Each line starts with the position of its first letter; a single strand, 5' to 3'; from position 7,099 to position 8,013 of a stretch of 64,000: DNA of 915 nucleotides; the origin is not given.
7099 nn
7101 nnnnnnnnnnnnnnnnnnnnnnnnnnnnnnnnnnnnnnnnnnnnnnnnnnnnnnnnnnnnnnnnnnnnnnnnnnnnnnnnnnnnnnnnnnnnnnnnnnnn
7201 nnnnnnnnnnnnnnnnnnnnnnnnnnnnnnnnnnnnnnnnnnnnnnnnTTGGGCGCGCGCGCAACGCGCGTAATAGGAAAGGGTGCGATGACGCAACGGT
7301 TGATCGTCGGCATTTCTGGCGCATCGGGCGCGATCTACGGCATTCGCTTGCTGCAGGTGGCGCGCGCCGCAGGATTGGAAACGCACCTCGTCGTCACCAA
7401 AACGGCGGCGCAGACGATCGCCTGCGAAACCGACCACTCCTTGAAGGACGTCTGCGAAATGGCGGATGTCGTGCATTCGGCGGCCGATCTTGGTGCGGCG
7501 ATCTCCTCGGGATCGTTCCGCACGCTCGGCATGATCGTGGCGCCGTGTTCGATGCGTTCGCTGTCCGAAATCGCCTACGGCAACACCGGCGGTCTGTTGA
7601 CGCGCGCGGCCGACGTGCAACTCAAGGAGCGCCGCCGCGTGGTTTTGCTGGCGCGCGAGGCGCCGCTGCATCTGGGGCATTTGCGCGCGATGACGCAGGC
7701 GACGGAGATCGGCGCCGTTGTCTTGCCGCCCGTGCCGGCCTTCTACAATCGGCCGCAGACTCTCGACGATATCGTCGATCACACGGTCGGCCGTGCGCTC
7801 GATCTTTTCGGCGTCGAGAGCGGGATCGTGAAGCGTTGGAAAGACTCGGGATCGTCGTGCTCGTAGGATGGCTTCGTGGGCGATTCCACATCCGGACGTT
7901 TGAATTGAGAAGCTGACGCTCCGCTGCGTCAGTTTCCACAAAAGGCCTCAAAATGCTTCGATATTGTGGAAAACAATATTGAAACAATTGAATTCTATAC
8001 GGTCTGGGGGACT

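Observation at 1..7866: UbiD-like decarboxylase with divergent UbiX, embedded with an aminotransferase, an FGase-family hydrolase and a polyamine-type ABC importer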

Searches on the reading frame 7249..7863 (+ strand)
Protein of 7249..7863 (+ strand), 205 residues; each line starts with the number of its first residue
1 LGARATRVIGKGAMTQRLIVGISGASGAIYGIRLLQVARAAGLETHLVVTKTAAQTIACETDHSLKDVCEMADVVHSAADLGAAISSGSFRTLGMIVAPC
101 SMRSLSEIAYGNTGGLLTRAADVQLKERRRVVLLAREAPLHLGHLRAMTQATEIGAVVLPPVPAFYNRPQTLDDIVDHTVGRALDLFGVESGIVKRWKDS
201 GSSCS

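Call 9: search_protein_families(library=pfam, proteins=[window:7249-7863:+])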
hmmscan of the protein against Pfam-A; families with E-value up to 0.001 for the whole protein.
window:7249-7863:+ (205 aa): 1 family
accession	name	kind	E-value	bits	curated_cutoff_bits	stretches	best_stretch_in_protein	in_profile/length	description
PF02441.25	Flavoprotein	-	1.5e-39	135.7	22.7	1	17-186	2-161/162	Flavoprotein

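Call 10: search_protein_families(library=ncbifam, proteins=[window:7249-7863:+])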
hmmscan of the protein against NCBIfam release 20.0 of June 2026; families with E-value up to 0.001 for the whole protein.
window:7249-7863:+ (205 aa): 4 families
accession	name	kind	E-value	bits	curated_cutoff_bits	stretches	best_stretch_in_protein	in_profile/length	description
NF004685.0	PRK06029.1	subfamily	2.7e-77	259.1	188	1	16-198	2-185/187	UbiX family flavin prenyltransferase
NF041206.1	VdcB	exception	2.1e-72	242.6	290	1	17-198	1-183/184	non-oxidative hydroxyarylic acid decarboxylases subunit B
TIGR00421.1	ubiX_pad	subfamily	5.3e-70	234.8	108.9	1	17-197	1-181/181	UbiX family flavin prenyltransferase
NF041218.1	BagM_FevK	exception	3.9e-65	219.2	420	1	17-198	2-184/215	bagremycin/ferroverdin biosynthesis UbiX family decarboxylase BagM/FevK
